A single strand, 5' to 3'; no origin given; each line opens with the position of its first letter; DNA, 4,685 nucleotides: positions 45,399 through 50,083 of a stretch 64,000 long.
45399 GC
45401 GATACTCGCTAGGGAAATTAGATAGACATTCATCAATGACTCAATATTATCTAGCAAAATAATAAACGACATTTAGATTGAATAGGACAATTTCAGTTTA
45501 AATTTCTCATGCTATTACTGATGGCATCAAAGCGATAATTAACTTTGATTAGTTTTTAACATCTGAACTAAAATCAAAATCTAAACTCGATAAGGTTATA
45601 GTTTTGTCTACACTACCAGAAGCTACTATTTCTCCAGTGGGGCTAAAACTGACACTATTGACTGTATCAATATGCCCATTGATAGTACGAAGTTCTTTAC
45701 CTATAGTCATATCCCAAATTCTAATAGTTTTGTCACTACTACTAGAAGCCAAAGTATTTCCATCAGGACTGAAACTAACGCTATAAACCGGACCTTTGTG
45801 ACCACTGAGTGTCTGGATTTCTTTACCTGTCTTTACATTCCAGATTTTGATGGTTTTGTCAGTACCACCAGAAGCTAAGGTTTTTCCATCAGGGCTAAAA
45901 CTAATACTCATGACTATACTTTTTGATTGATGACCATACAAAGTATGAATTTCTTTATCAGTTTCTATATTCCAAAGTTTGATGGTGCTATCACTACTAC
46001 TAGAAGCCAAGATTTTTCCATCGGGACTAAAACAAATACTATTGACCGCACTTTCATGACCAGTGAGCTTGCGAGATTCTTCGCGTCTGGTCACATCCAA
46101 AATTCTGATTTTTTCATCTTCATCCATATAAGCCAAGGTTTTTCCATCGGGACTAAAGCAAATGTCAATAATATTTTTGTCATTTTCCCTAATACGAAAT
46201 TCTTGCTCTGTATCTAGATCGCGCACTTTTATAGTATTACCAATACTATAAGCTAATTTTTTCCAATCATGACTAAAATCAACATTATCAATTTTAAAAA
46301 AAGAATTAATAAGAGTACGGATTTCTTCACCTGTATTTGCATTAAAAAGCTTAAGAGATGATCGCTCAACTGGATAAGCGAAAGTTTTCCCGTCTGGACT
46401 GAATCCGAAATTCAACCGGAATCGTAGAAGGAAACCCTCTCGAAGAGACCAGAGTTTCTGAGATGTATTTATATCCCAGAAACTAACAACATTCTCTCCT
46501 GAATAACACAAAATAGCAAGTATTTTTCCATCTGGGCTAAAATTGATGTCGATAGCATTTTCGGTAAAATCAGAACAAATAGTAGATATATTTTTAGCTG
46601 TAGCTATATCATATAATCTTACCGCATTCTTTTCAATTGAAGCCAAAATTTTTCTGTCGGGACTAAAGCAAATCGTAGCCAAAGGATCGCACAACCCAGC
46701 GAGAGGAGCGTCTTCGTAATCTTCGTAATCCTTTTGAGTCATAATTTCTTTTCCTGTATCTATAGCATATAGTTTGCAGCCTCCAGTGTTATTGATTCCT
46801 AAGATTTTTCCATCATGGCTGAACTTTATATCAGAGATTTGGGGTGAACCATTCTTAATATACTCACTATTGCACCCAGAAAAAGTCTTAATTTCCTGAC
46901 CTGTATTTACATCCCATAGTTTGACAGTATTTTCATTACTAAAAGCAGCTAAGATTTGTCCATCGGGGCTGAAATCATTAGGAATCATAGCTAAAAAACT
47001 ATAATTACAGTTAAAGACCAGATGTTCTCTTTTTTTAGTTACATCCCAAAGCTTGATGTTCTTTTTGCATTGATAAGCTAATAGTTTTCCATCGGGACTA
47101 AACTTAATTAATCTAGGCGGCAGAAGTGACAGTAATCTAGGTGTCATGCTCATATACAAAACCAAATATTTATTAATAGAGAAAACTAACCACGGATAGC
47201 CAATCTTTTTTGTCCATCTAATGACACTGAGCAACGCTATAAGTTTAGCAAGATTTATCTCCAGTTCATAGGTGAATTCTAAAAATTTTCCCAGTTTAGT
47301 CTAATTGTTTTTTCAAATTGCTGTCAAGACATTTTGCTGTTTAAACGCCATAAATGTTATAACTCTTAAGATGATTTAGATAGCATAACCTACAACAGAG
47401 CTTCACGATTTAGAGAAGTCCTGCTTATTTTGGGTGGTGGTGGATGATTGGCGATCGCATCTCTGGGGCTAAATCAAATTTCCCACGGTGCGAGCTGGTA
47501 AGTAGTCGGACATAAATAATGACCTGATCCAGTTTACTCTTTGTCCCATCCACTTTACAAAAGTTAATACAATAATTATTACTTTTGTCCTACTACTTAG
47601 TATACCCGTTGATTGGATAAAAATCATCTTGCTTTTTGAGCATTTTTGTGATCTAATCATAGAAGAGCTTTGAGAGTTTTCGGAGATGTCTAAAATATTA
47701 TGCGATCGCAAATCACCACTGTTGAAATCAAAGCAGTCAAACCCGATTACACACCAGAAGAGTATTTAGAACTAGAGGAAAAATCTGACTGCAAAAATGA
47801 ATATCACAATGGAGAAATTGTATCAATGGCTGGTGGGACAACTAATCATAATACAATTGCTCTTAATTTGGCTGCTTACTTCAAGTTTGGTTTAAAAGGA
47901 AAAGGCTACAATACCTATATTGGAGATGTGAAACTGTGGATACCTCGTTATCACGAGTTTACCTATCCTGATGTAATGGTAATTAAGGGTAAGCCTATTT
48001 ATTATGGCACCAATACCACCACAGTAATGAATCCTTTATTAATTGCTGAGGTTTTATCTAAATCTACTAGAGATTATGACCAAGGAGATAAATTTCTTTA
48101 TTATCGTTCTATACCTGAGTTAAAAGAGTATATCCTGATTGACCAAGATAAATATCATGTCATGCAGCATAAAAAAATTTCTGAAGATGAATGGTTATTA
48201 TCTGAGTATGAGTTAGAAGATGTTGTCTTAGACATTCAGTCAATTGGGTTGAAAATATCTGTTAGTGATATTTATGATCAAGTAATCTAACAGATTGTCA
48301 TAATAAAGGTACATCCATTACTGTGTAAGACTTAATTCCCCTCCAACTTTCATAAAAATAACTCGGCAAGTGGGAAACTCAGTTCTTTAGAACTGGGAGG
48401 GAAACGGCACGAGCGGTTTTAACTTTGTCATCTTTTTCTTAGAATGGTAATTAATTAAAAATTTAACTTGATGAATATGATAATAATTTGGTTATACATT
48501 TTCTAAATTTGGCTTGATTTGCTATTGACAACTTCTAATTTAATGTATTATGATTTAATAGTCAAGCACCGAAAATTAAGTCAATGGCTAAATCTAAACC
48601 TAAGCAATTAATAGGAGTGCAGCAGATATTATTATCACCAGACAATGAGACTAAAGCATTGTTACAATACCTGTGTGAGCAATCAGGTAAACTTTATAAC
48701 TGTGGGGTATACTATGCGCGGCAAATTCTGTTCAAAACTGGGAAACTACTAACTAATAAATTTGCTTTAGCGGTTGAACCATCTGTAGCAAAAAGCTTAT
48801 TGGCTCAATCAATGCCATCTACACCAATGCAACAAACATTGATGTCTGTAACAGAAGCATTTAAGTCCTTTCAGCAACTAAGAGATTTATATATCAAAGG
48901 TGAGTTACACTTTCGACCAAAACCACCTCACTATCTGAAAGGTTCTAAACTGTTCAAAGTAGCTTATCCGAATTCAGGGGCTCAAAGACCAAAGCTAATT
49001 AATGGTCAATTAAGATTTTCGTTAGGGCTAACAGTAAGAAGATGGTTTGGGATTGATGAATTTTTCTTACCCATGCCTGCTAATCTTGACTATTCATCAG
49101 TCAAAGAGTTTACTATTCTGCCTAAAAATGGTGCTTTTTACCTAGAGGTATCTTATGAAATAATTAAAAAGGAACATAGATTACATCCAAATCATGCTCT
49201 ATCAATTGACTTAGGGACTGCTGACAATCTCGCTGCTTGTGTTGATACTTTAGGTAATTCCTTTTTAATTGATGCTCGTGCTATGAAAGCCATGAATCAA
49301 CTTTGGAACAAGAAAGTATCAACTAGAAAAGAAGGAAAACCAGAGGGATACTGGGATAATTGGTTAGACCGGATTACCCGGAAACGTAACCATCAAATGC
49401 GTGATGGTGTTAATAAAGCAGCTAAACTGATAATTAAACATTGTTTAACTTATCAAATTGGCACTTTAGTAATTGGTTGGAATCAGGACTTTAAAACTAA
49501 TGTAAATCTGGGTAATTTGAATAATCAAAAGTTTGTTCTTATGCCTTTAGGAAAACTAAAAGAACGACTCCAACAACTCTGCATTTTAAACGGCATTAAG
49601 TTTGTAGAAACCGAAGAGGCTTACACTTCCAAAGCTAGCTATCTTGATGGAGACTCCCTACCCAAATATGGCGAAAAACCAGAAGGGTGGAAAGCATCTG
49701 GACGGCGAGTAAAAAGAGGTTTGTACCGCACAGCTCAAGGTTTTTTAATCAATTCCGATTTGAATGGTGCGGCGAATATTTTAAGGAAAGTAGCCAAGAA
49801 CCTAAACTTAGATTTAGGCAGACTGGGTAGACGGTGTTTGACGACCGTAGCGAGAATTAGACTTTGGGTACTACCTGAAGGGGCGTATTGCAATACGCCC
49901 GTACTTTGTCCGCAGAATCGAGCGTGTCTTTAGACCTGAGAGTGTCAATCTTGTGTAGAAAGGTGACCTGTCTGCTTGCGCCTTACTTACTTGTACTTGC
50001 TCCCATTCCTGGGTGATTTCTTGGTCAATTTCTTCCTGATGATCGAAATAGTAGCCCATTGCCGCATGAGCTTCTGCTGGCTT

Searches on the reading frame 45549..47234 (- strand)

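Call 67: search_protein_families(library=pfam, proteins=[window:45549-47234:-], max_evalue=0.00001)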
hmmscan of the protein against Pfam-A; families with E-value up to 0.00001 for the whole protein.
window:45549-47234:- (561 aa): 54 families (the best 25 are shown)
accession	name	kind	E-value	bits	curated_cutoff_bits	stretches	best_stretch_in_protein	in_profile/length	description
PF25174.1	Beta-prop_THOC3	-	7.9e-101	337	305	4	315-521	49-254/272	THOC3 beta-propeller domain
PF25173.1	Beta-prop_WDR3_1st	-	1.8e-71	240.1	154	4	438-547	71-180/184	WDR3 first beta-propeller domain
PF24814.1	WD40_Prp19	-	4.1e-71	239.7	320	3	423-546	120-244/281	Prp19 WD40 domain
PF00400.38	WD40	-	7.7e-69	225.7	27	4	470-508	1-39/39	WD domain, G-beta repeat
PF24817.1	WD40_WDHD1_1st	-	4.1e-65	220.3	109.9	4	439-519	87-167/291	WDHD1 first WD40 domain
PF24807.1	WD40_CDC20-Fz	-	6.8e-59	200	200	2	278-507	59-292/292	CDC20/Fizzy WD40 domain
PF23414.1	Beta-prop_EML_2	-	3.8e-53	181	90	3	431-516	74-160/266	Echinoderm microtubule-associated protein second beta-propeller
PF25175.1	Beta-prop_WDR5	-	1.4e-49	169.4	250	3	431-548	5-120/296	WDR5 beta-propeller domain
PF25172.1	Beta-prop_WDR3_2nd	-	3.3e-46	158.3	140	2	290-547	18-284/293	WDR3 second beta-propeller domain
PF12894.13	ANAPC4_WD40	-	4e-46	155.6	22.9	1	392-438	36-82/91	Anaphase-promoting complex subunit 4 WD40 domain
PF25168.1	Beta-prop_WDR36-Utp21_2nd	-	2.4e-45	155.8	84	2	330-459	176-302/335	WDR36/Utp21 second beta-propeller domain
PF25391.1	WD40_Gbeta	-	7.7e-45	153.8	150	2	458-552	162-256/340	G protein beta WD-40 repeat protein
PF24805.1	EIF3I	-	5.2e-43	147.8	200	4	432-537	6-108/324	EIF3I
PF21029.3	RMC1_N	-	1.3e-37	128.9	27.3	0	394-433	39-77/119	Regulator of MON1-CCZ1 complex, N-terminal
PF25047.1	Beta-prop_TEP1_2nd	-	1.6e-37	129.5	89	3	345-438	83-179/255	TEP-1 second beta-propeller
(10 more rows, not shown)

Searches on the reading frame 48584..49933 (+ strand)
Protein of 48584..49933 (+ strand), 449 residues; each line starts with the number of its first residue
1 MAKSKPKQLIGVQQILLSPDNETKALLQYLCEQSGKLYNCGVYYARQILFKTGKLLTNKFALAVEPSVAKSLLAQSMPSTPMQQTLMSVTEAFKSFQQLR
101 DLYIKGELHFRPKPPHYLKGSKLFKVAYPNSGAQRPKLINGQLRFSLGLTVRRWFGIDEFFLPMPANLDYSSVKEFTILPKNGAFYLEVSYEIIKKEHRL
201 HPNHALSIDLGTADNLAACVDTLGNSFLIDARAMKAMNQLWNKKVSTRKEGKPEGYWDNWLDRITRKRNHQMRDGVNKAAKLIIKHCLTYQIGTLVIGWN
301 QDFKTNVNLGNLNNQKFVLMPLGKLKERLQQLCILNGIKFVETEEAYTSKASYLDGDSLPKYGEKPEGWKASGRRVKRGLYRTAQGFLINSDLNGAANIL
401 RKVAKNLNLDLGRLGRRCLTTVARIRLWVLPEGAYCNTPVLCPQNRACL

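Call 67: search_protein_families(library=pfam, proteins=[window:48584-49933:+], max_evalue=0.00001)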
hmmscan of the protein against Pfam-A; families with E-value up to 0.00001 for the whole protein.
window:48584-49933:+ (449 aa): 2 families
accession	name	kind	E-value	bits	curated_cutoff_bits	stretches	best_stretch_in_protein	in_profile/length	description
PF01385.25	OrfB_IS605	-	3.1e-12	47.2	30.5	1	189-298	2-114/120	Probable transposase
PF07282.18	Cas12f1-like_TNB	-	5e-06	27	26.3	0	323-399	2-60/60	Cas12f1-like, TNB domain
